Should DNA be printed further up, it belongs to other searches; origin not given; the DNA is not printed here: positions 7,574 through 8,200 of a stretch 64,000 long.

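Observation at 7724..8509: Tandem paralogous DUF1640-like tail-anchored coiled-coil proteins with in-frame tandem nucleotide repeats, in a ~45% GC islet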

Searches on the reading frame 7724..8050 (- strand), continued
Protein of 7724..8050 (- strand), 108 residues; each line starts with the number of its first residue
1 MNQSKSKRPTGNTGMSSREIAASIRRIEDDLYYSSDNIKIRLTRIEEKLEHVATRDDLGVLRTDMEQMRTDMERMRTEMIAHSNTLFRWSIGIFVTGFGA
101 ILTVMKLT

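Call 69: search_protein_families(library=pfam, proteins=[P0122, P0127, P0201, P0141, P0154, P0113, P0056, P0053, P0032, P0115], max_evalue=0.01)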
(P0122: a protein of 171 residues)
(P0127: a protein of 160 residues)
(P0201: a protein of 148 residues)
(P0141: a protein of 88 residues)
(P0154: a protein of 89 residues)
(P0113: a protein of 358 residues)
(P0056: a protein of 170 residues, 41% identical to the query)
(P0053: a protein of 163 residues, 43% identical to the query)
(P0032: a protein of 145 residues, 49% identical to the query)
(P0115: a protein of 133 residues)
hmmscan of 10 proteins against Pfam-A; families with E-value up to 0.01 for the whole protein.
P0122 (171 aa): 4 families
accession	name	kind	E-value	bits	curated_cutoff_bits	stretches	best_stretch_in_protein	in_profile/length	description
PF07798.16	CCDC90-like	-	8.2e-07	29.5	33.5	1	6-34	1-29/175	Coiled-coil domain-containing protein 90-like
PF10805.13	DUF2730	-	0.0015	19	24.9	1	91-144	27-81/102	Protein of unknown function (DUF2730)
PF04800.17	NDUS4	-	0.0046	17.6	31.9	0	24-64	30-70/96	NADH dehydrogenase ubiquinone Fe-S protein 4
PF18953.6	SAP_new25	-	0.0081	16.2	26.3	0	78-100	10-32/51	SAP domain-containing new25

P0127 (160 aa): 4 families
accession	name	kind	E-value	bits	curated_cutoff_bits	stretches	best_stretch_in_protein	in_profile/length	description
PF07798.16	CCDC90-like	-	0.0016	18.8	33.5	0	6-35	1-30/175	Coiled-coil domain-containing protein 90-like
PF18953.6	SAP_new25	-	0.0029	17.6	26.3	0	47-70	10-33/51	SAP domain-containing new25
PF10805.13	DUF2730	-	0.0052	17.3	24.9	0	78-134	27-86/102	Protein of unknown function (DUF2730)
PF10106.14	DUF2345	-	0.0057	16.9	30.7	0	65-113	59-106/151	Uncharacterized protein conserved in bacteria (DUF2345)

P0201 (148 aa): 1 family
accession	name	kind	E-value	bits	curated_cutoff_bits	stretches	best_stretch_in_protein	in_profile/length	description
PF07798.16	CCDC90-like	-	4.8e-07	30.2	33.5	1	4-124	1-105/175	Coiled-coil domain-containing protein 90-like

P0141 (88 aa): 0 families

P0154 (89 aa): 1 family
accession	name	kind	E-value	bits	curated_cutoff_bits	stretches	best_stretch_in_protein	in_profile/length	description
PF07798.16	CCDC90-like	-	0.0085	16.4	33.5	0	17-48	35-66/175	Coiled-coil domain-containing protein 90-like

P0113 (358 aa): 6 families
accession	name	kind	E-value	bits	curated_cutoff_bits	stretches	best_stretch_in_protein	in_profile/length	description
PF07788.17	PDDEXK_10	-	2.5e-30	104.7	21.2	1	280-352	2-74/74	PD-(D/E)XK nuclease superfamily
PF12644.12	DUF3782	-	7.3e-19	68.2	24.4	1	205-278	5-78/78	Protein of unknown function (DUF3782)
PF18953.6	SAP_new25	-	1.7e-06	27.9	26.3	0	200-226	10-36/51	SAP domain-containing new25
PF10106.14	DUF2345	-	8.4e-05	22.9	30.7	0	100-173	40-112/151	Uncharacterized protein conserved in bacteria (DUF2345)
PF25734.1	RelB_like_antitoxin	-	0.0035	17.5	27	0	4-27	13-36/43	Putative antitoxin family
PF24033.1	DUF7342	-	0.0061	17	31.6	1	162-267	24-128/150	Family of unknown function (DUF7342)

P0056 (170 aa): 2 families
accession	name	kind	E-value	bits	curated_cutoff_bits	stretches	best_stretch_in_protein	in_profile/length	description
PF07798.16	CCDC90-like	-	2e-05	25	33.5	1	64-137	83-156/175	Coiled-coil domain-containing protein 90-like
PF01442.23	Apolipoprotein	-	0.0051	17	90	1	34-136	5-99/190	Apolipoprotein A1/A4/E domain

P0053 (163 aa): 4 families
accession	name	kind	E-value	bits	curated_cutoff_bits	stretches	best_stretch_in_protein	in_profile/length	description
PF07798.16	CCDC90-like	-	1e-08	35.7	33.5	1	60-162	79-174/175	Coiled-coil domain-containing protein 90-like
PF01442.23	Apolipoprotein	-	0.00091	19.4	90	1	43-128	40-127/190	Apolipoprotein A1/A4/E domain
PF04513.17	Baculo_PEP_C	-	0.0021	18.6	38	0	17-88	18-95/140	Baculovirus polyhedron envelope protein, PEP, C terminus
PF10805.13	DUF2730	-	0.0071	16.9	24.9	0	34-84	41-90/102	Protein of unknown function (DUF2730)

P0032 (145 aa): 2 families
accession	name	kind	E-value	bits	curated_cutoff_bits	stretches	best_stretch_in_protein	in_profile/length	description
PF07798.16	CCDC90-like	-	3.2e-06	27.6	33.5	1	50-144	80-174/175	Coiled-coil domain-containing protein 90-like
PF01442.23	Apolipoprotein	-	0.0008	19.6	90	1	37-119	8-85/190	Apolipoprotein A1/A4/E domain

P0115 (133 aa): 2 families
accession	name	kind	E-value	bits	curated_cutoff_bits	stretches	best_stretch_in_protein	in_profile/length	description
PF07798.16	CCDC90-like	-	0.00096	19.5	33.5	1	44-127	90-171/175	Coiled-coil domain-containing protein 90-like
PF01442.23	Apolipoprotein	-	0.0017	18.6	90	1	23-95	38-110/190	Apolipoprotein A1/A4/E domain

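Call 75: find_encoding_contigs(protein=P0035, flank=6000, max_places=6)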
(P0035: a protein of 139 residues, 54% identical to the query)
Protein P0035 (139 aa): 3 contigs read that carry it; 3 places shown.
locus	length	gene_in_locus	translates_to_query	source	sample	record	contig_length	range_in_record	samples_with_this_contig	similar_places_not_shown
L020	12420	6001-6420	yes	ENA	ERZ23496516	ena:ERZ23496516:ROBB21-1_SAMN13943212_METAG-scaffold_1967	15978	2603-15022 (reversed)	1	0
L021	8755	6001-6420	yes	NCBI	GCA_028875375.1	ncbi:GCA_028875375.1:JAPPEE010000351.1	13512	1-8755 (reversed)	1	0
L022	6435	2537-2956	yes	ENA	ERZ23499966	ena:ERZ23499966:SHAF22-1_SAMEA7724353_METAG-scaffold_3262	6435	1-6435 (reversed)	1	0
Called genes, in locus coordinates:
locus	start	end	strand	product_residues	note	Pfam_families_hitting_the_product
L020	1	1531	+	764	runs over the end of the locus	PF00521:DNA_topoisoIV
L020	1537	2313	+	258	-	PF03372:Exo_endo_phos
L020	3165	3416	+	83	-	-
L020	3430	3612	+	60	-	-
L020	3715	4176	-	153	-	-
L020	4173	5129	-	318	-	-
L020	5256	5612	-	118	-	PF22747:Zn_ribbon_DUF2089, PF09862:DUF2089, PF13556:HTH_30 (faint)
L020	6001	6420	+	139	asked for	-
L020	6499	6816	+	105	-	-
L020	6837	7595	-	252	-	PF06452:CBM9_1 (weak)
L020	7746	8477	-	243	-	PF05721:PhyH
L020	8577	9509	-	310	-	PF01112:Asparaginase_2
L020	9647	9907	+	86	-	PF10805:DUF2730 (weak)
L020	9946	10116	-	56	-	-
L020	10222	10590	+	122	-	-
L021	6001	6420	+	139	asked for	-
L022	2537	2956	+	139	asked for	-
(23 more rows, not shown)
